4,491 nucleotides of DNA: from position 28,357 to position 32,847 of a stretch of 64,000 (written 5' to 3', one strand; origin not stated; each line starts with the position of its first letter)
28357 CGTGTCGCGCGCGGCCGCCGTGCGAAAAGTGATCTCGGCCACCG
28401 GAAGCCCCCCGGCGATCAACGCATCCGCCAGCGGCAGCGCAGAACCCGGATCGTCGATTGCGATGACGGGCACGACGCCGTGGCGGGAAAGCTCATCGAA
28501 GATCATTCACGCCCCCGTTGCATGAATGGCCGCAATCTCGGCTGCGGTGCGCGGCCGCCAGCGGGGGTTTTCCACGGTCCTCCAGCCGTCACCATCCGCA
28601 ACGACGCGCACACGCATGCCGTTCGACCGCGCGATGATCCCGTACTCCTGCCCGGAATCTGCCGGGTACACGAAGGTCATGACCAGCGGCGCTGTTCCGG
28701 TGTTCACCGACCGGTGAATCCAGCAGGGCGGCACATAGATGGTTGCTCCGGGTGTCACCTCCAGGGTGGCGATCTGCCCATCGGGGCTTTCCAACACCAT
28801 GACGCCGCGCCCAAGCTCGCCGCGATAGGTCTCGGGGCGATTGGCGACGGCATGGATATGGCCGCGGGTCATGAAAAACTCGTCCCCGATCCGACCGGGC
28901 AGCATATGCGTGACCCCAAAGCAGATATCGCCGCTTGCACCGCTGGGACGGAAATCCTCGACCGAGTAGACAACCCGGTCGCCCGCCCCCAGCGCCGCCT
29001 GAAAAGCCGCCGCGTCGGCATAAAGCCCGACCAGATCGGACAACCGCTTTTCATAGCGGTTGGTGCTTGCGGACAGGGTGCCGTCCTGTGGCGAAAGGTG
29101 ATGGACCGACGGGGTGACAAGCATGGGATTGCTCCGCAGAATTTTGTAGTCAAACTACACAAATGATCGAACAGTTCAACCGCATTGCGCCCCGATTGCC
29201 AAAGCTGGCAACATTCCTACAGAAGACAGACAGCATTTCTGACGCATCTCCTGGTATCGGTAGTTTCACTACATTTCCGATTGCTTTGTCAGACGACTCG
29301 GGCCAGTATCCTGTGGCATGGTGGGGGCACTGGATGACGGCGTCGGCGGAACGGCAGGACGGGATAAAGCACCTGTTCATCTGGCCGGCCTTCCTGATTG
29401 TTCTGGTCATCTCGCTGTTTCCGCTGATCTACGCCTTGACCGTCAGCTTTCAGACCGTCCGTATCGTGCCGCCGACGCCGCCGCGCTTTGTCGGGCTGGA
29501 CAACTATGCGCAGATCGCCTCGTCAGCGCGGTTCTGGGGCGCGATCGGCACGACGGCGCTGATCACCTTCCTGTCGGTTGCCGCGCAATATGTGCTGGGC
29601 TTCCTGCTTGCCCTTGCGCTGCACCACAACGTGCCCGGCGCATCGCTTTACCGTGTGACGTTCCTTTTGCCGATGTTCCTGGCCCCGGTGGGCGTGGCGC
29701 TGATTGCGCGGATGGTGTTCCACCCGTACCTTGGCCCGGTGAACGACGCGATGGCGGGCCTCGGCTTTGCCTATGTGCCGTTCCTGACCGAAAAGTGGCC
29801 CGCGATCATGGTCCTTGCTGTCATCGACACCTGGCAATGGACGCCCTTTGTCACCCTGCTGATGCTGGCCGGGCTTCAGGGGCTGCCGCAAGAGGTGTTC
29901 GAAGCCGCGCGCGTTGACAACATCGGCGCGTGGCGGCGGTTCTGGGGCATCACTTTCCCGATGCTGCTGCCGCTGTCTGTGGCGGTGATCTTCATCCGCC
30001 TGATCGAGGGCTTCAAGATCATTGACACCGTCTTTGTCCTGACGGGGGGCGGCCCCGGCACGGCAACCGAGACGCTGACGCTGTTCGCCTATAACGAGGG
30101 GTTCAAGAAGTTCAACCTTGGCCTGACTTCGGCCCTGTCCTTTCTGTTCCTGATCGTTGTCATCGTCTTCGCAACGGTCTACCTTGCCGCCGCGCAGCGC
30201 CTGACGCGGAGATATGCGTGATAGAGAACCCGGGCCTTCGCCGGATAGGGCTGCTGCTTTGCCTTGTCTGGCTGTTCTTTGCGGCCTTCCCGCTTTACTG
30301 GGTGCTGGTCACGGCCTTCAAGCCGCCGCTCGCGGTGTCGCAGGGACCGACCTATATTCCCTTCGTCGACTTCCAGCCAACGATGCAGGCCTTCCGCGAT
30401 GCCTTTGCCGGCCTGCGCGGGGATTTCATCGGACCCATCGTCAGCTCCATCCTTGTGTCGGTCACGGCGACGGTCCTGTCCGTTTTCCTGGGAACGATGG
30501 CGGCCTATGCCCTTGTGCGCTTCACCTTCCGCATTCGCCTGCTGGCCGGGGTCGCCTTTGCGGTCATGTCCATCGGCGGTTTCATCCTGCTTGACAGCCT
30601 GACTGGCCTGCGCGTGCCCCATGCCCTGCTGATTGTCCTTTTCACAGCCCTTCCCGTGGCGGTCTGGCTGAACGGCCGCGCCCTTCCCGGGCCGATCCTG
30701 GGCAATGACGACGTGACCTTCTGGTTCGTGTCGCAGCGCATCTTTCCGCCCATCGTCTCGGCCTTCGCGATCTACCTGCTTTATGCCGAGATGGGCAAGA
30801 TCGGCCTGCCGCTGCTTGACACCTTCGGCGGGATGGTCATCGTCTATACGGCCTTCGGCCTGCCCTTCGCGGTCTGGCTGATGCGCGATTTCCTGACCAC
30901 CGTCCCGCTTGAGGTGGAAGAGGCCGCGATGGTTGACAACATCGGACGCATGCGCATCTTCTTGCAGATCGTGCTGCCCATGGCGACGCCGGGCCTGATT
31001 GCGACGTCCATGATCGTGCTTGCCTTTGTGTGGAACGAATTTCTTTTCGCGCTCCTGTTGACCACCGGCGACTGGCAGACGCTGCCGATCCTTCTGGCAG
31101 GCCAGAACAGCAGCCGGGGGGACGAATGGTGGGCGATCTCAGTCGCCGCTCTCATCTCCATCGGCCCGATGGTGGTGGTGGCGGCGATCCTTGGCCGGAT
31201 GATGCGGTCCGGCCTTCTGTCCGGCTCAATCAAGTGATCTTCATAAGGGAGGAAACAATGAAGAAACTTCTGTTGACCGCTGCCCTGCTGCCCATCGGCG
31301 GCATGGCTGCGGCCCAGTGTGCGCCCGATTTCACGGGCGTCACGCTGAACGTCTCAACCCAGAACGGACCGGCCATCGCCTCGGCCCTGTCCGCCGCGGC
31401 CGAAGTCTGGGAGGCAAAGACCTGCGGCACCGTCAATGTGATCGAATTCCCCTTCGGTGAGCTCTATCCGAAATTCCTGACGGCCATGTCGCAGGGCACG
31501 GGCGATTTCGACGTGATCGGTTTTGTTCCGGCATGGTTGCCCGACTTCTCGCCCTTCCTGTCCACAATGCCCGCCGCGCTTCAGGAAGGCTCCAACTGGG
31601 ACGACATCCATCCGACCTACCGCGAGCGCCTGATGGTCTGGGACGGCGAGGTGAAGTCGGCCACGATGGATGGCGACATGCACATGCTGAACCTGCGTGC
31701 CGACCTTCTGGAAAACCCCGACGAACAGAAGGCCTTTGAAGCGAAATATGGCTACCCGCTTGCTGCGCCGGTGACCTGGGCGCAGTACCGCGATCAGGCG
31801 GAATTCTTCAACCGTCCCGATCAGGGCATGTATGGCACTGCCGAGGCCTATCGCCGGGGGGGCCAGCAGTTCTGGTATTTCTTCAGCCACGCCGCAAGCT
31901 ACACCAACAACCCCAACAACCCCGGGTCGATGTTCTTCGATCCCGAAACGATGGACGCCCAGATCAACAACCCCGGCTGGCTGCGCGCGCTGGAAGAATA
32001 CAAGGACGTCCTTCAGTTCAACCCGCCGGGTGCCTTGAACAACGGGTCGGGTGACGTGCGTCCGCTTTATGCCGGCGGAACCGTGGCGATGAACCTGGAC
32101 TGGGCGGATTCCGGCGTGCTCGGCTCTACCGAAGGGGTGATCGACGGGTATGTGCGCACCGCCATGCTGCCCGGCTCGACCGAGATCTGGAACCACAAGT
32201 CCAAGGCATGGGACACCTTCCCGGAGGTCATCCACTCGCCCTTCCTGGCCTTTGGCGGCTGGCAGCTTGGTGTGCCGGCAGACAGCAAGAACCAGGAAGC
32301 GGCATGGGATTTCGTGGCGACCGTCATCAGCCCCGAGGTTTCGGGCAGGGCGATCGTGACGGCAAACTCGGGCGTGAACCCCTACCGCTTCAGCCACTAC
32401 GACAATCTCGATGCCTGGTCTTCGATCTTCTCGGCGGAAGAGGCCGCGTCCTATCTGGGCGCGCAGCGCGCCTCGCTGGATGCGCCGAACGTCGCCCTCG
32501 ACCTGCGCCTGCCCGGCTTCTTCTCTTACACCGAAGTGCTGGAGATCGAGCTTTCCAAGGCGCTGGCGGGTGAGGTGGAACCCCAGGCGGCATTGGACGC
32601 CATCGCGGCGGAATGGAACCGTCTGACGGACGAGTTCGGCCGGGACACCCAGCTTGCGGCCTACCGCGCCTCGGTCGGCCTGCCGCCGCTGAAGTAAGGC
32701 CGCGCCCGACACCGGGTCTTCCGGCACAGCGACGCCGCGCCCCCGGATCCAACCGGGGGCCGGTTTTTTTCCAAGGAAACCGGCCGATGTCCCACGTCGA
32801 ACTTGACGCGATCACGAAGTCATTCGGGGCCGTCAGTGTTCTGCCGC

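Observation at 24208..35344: Uncharacterised divergon: cupin-PGI / Eda / SDH-like / 2-hydroxyacid-DH / MBL-hydrolase / RpiR operon facing a CUT1 ABC transporter and an FGGY kinase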

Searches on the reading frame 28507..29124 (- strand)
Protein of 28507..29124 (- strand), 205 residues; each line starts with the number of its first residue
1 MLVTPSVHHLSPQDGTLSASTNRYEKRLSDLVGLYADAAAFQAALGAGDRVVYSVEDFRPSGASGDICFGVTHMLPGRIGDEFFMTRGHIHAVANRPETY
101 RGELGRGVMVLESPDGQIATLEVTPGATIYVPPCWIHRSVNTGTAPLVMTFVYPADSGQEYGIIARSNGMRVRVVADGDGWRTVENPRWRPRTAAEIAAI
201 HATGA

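Call 4: search_protein_families(library=pfam, proteins=[window:28507-29124:-])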
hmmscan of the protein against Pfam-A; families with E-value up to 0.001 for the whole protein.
window:28507-29124:- (205 aa): 3 families
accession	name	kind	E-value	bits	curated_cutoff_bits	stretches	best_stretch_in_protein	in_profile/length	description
PF06560.17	GPI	-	9.8e-51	172.1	20.7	1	26-182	2-173/182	Glucose-6-phosphate isomerase (GPI)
PF07883.17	Cupin_2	-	2e-05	24.7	27.2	1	107-153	27-70/70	Cupin domain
PF00190.28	Cupin_1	-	0.00097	19.2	22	0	105-161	63-121/151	Cupin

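Call 5: search_protein_families(library=ncbifam, proteins=[window:28507-29124:-])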
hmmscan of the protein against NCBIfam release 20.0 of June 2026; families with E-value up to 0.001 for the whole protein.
window:28507-29124:- (205 aa): 0 families

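Call 7: search_solved_structures(query=window:28507-29124:-, max_evalue=0.01)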
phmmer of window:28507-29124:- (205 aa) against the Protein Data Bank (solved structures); distinct sequences matched with E-value up to 0.01: 9.
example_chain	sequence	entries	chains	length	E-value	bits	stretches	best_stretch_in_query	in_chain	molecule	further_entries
1j3p_A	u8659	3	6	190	6.2e-42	146.6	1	21-190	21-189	Phosphoglucose Isomerase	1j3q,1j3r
1qxj_A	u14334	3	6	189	2e-40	141.7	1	22-190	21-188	Glucose-6-phosphate isomerase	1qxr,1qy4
1x7n_A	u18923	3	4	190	2.1e-40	141.7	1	22-190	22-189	Glucose-6-phosphate isomerase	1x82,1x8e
2gc0_A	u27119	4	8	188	8.8e-40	139.6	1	22-189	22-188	Glucose-6-phosphate isomerase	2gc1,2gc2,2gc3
4lul_A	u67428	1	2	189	3.7e-39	137.6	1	22-190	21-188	Glucose-6-phosphate isomerase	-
4luk_A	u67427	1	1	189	3.7e-39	137.6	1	22-190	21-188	Glucose-6-phosphate isomerase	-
4lum_A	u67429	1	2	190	3.8e-39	137.5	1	22-190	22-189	Glucose-6-phosphate isomerase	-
4lta_A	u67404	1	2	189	5.2e-39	137.1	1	22-190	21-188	Glucose-6-phosphate isomerase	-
3sxw_A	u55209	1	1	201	8.2e-35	123.4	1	22-191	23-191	Glucose-6-phosphate isomerase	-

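Call 40: search_dna_similar(query=window:28507-29124:-, collection=plasmids, mode=protein, max_rows=40, rows=spread)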
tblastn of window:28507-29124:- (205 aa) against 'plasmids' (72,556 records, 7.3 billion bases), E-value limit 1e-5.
Records with a match: 63; places in all: 63; records where one place covers at least 80% of the query: 60.
Best place of each record, by identity: 60-80% 1; <60% 62.
By first word of the organism name: Sinorhizobium 47; Rhizobium 6; Shinella 3; Marinovum 1; Pararhizobium 1; Paraburkholderia 1; Lichenicola 1; Ensifer 1; Persicobacter 1; Parabacteroides 1.
By predicted mobility (MOB-suite, as given by PLSDB): mobilizable 43; non-mobilizable 14; conjugative 6.
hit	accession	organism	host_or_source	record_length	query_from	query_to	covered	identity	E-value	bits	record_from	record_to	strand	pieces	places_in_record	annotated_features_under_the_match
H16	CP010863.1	Marinovum algicola DG 898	-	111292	1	192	94%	58.0%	3e-64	221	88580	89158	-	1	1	Thermophilic glucose-6-phosphate isomerase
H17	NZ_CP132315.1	Shinella oryzae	Homo sapiens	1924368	1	192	94%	57.2%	5e-61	211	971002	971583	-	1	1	none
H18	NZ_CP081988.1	Shinella oryzae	cell culture,rhizosphere soil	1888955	1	192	94%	57.2%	6e-61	211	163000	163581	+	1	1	none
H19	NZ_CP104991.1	Rhizobium sp. CC-CFT758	cell culture,agricultural soil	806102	17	192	84%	63.2%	2e-46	211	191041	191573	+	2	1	none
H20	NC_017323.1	Sinorhizobium meliloti BL225C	-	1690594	1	192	94%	55.7%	2e-58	204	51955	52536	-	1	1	none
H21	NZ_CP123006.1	Sinorhizobium meliloti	Medicago sativa,cell culture,nodules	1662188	1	192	94%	55.7%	3e-58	204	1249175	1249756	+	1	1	none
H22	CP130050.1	Sinorhizobium meliloti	Medicago,Cell culture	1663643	1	192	94%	55.7%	3e-58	204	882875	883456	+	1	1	glucose-6-phosphate isomerase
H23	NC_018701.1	Sinorhizobium meliloti Rm41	-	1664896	1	192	94%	55.7%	3e-58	204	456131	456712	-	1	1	none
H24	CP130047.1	Sinorhizobium meliloti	Medicago,Cell culture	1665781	1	192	94%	55.7%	3e-58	204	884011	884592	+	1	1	glucose-6-phosphate isomerase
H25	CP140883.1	Sinorhizobium meliloti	Medicago lupulina,whole organism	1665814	1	192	94%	55.7%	3e-58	204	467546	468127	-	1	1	glucose-6-phosphate isomerase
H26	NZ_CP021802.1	Sinorhizobium meliloti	Medicago sativa,Single Cell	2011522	1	192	94%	55.7%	3e-58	204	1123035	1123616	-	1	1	none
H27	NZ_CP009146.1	Sinorhizobium meliloti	Medicago orbicularis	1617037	1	192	94%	55.7%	3e-58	204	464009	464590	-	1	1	none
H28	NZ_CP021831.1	Sinorhizobium meliloti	Medicago truncatula,Single Cell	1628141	1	192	94%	55.7%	3e-58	204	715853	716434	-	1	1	none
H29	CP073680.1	Sinorhizobium meliloti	Medicago truncatula,cell culture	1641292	1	192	94%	55.7%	3e-58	204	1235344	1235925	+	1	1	glucose-6-phosphate isomerase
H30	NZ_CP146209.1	Sinorhizobium meliloti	-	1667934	1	192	94%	55.7%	3e-58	204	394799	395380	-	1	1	none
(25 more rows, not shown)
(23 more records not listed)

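Call 41: get_annotated_region(hit=H22, flank=10000)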
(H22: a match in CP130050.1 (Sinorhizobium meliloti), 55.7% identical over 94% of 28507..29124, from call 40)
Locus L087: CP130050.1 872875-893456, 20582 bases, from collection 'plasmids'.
description: Sinorhizobium meliloti strain R28 plasmid pSymB, complete sequence
organism: Sinorhizobium meliloti (NCBI taxid 382)
taxonomy: Bacteria; Pseudomonadota; Alphaproteobacteria; Hyphomicrobiales; Rhizobiaceae; Sinorhizobium; Sinorhizobium meliloti
host: -; source: Medicago,Cell culture; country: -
typing (MOB-suite, as given by PLSDB): mobilizable; relaxase MOBQ
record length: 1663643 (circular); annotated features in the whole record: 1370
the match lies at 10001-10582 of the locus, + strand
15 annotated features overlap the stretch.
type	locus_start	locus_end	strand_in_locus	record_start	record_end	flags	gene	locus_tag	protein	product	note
CDS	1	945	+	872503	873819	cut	guaD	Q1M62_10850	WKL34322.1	guanine deaminase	-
CDS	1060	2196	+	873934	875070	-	-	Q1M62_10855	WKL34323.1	alpha-hydroxy acid oxidase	-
CDS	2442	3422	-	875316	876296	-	-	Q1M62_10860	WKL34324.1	sugar-binding transcriptional regulator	-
CDS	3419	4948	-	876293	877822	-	-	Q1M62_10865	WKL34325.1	FGGY-family carbohydrate kinase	-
CDS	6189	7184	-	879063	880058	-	-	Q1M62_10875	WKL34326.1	ABC transporter permease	-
CDS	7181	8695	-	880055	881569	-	-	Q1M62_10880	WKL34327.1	sugar ABC transporter ATP-binding protein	-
CDS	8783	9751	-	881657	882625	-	-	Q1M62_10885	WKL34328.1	substrate-binding domain-containing protein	-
CDS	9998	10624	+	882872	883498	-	-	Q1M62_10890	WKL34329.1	glucose-6-phosphate isomerase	-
CDS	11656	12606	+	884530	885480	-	-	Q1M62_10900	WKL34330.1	AraC family transcriptional regulator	-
CDS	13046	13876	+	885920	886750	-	-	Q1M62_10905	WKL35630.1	alpha/beta hydrolase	-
CDS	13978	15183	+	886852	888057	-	-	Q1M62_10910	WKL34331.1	NAD(P)/FAD-dependent oxidoreductase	-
CDS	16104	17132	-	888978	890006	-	-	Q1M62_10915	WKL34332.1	mechanosensitive ion channel family protein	-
CDS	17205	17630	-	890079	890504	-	-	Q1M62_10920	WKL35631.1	cupin domain-containing protein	-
CDS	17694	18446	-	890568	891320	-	-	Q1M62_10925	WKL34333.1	SDR family oxidoreductase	-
CDS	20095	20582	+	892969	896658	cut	-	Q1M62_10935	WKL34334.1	MASE1 domain-containing protein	-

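Call 56: search_protein_families(library=ncbifam, proteins=[L087:5076-6080:-], max_evalue=1e-20)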
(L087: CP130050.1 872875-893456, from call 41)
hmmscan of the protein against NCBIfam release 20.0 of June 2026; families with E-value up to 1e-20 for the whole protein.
L087:5076-6080:- (334 aa): 14 families
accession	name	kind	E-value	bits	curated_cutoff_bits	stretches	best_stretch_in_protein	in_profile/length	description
NF007642.0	PRK10309.1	equivalog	1.1e-56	192.6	550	1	24-241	1-218/347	galactitol-1-phosphate 5-dehydrogenase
NF041097.1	keto_inos_dh_IolM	equivalog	4.8e-48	163.7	450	1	24-251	29-274/389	scyllo-inosose 3-dehydrogenase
NF003808.0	PRK05396.1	equivalog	1.6e-44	152.2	380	1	33-238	11-218/341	L-threonine 3-dehydrogenase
TIGR00692.1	tdh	equivalog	2.1e-41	142.1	458.35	1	36-255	12-232/340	L-threonine 3-dehydrogenase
NF007489.0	PRK10083.1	equivalog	1.2e-40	139.5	376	1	24-237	1-215/339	Zn-dependent oxidoreductase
NF010344.0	PRK13771.1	subfamily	2.2e-36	125.5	349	1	24-262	1-243/334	putative alcohol dehydrogenase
NF007375.0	PRK09880.1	equivalog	1.2e-33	116.3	469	1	48-254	28-245/344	L-idonate 5-dehydrogenase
NF006940.0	PRK09422.1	equivalog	4.3e-31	108.1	344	1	24-242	1-220/338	alcohol dehydrogenase AdhP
NF041172.1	AcrlCoa_red_Thmprot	equivalog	1.7e-29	102.8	500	1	24-262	1-244/334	acryloyl-CoA reductase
TIGR03201.1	dearomat_had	equivalog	2.7e-29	102.4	338.65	1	38-240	14-222/349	6-hydroxycyclohex-1-ene-1-carbonyl-CoA dehydrogenase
TIGR03366.1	HpnZ_proposed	hypoth_equivalog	1.2e-23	83.8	328.1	1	45-244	3-216/315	putative phosphonate catabolism associated alcohol dehydrogenase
TIGR03451.1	mycoS_dep_FDH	equivalog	9.4e-23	80.6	512.9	1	39-255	18-247/358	S-(hydroxymethyl)mycothiol dehydrogenase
NF047908.1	AldhRedAhr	equivalog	3.2e-22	78.9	470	1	46-259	27-244/335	NADPH-dependent aldehyde reductase Ahr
TIGR03989.1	Rxyl_3153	subfamily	3.4e-21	75.9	440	0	47-125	26-105/370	NDMA-dependent alcohol dehydrogenase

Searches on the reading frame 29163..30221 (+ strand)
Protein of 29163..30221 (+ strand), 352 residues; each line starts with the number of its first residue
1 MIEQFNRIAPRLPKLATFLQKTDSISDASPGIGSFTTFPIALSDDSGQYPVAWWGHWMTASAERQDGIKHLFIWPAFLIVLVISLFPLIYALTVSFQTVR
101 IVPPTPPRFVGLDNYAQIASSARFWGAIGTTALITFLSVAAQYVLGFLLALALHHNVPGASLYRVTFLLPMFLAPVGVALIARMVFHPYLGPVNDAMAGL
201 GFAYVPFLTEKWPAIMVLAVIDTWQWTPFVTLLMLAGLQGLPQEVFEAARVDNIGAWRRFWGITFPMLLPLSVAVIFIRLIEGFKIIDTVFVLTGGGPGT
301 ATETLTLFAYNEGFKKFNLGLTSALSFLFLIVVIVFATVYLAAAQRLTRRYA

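Call 4: search_protein_families(library=pfam, proteins=[window:29163-30221:+])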
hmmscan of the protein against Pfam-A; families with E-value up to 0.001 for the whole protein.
window:29163-30221:+ (352 aa): 1 family
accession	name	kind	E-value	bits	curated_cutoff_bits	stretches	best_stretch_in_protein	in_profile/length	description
PF00528.27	BPD_transp_1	-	2.1e-15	57.4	26.4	1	143-350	2-181/184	Binding-protein-dependent transport system inner membrane component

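Call 5: search_protein_families(library=ncbifam, proteins=[window:29163-30221:+])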
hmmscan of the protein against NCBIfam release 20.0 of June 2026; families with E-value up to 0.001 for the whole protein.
window:29163-30221:+ (352 aa): 8 families
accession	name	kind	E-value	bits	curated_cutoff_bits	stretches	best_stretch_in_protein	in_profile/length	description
NF007852.0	PRK10561.1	equivalog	2e-28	100.1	335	1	68-341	13-285/295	sn-glycerol-3-phosphate ABC transporter permease UgpA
NF040931.1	ABC_arch_GlcT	equivalog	6.5e-20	71.9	360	1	78-336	6-263/278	glucose ABC transporter permease GlcT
NF011624.0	PRK15050.1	equivalog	4.5e-11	42.4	247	1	61-350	16-292/297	2-aminoethylphosphonate ABC transporter permease subunit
NF008232.0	PRK10999.1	equivalog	1.5e-10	40.5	392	1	111-345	266-516/520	maltose ABC transporter permease MalF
TIGR03262.1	PhnU2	equivalog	6.7e-08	31.6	593.25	1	77-343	11-256/546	putative 2-aminoethylphosphonate ABC transporter permease subunit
TIGR03226.1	PhnU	equivalog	1.9e-06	27.5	283.45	1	109-347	74-307/311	2-aminoethylphosphonate ABC transporter permease subunit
NF040932.1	ABC_arch_GlcU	equivalog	0.00065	19.4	340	0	79-314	11-231/272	glucose ABC transporter permease GlcU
TIGR00969.1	3a0106s02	subfamily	0.00087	18.8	240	0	110-336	45-262/272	sulfate ABC transporter permease subunit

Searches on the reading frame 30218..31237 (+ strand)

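Call 4: search_protein_families(library=pfam, proteins=[window:30218-31237:+])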
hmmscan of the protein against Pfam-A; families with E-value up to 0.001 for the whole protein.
window:30218-31237:+ (339 aa): 1 family
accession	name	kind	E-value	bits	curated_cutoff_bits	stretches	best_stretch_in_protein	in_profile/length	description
PF00528.27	BPD_transp_1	-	7.8e-09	35.9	26.4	1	90-327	3-176/184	Binding-protein-dependent transport system inner membrane component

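Call 5: search_protein_families(library=ncbifam, proteins=[window:30218-31237:+])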
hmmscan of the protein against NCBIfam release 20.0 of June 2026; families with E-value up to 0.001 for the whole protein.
window:30218-31237:+ (339 aa): 19 families
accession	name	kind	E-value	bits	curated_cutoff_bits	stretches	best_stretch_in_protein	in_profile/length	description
NF040932.1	ABC_arch_GlcU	equivalog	1.7e-32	113.1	340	2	196-334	126-265/272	glucose ABC transporter permease GlcU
NF008231.0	PRK10998.1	equivalog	5.7e-16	58.9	261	1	174-339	129-295/296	maltose ABC transporter permease MalG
NF008210.0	PRK10973.1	equivalog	2.6e-15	56.8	297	1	197-334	139-277/281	sn-glycerol-3-phosphate ABC transporter permease UgpE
TIGR02141.1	modB_ABC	equivalog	4.6e-11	42.8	182.6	1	136-316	10-197/208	molybdate ABC transporter permease subunit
TIGR01581.1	Mo_ABC_porter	hypoth_equivalog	1.3e-08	34.6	210.3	1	136-293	33-196/225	ABC transporter permease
NF040839.1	tungstate_WtpB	equivalog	1.4e-08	34.7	340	1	187-301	109-222/251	tungstate ABC transporter permease WtpB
NF011624.0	PRK15050.1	equivalog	1.4e-08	34.2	247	1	196-315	154-272/297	2-aminoethylphosphonate ABC transporter permease subunit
TIGR02139.1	permease_CysT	equivalog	1e-07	31.9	246.1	1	179-270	101-199/265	sulfate ABC transporter permease subunit CysT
NF006939.0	PRK09421.1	equivalog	1.5e-07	31.1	262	1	137-275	23-165/230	molybdate ABC transporter permease subunit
NF008232.0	PRK10999.1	equivalog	9.8e-07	27.9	392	1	206-287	378-459/520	maltose ABC transporter permease MalF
NF007047.0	PRK09500.1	equivalog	1.4e-06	28.1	326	1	175-291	105-216/257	spermidine/putrescine ABC transporter permease PotC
TIGR03226.1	PhnU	equivalog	8.4e-06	25.4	283.45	1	200-315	176-290/311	2-aminoethylphosphonate ABC transporter permease subunit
NF043073.1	MMSYN1_0195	equivalog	1.5e-05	23.4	1250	0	69-103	54-88/1021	spermidine/putrescine ABC transporter permease/substrate-binding protein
NF007889.0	PRK10592.1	equivalog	1.6e-05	24.6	476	0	162-296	98-233/281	putrescine ABC transporter permease PotI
TIGR00969.1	3a0106s02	subfamily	2.4e-05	23.9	240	1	177-320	110-262/272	sulfate ABC transporter permease subunit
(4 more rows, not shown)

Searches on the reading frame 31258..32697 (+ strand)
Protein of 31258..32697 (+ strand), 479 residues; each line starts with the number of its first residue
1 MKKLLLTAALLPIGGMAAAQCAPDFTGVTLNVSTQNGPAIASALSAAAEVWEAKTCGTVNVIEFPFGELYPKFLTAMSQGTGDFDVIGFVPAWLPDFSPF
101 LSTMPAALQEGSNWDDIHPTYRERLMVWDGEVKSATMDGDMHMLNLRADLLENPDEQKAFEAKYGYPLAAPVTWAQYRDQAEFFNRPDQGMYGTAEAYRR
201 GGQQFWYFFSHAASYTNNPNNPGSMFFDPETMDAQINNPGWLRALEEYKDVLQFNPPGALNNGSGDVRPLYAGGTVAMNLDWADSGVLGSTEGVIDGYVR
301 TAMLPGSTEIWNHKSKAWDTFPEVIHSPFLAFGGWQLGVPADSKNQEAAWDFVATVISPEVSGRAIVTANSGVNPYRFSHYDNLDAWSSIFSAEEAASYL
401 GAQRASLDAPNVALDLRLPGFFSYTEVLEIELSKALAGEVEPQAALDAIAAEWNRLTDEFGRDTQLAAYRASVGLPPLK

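Call 4: search_protein_families(library=pfam, proteins=[window:31258-32697:+])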
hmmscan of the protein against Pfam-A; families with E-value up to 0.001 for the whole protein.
window:31258-32697:+ (479 aa): 2 families
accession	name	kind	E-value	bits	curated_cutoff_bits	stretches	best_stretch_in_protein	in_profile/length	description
PF01547.30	SBP_bac_1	-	1.2e-15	58.7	26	1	43-361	9-305/307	Bacterial extracellular solute-binding protein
PF13416.11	SBP_bac_8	-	8e-14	52.5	27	1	52-362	7-248/279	Bacterial extracellular solute-binding protein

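Call 5: search_protein_families(library=ncbifam, proteins=[window:31258-32697:+])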
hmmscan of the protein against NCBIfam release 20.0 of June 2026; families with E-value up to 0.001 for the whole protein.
window:31258-32697:+ (479 aa): 0 families

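Call 9: search_solved_structures(query=window:31258-32697:+, max_evalue=0.01)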
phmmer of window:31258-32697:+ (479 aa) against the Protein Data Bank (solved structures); distinct sequences matched with E-value up to 0.01: 5.
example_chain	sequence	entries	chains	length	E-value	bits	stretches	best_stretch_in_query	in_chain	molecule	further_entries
1eu8_A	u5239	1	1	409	3e-07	32.9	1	160-459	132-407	TREHALOSE/MALTOSE BINDING PROTEIN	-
5iai_A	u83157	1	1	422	4.1e-06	29.1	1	24-455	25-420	Sugar ABC transporter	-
4rya_A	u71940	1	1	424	8.3e-06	28.1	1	113-359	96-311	ABC transporter substrate binding protein (Sorbitol)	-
3k01_A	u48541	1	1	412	0.00035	22.8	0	34-100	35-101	Acarbose/maltose binding protein GacH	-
3jzj_A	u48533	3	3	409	0.00046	22.4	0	42-100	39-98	Acarbose/maltose binding protein GacH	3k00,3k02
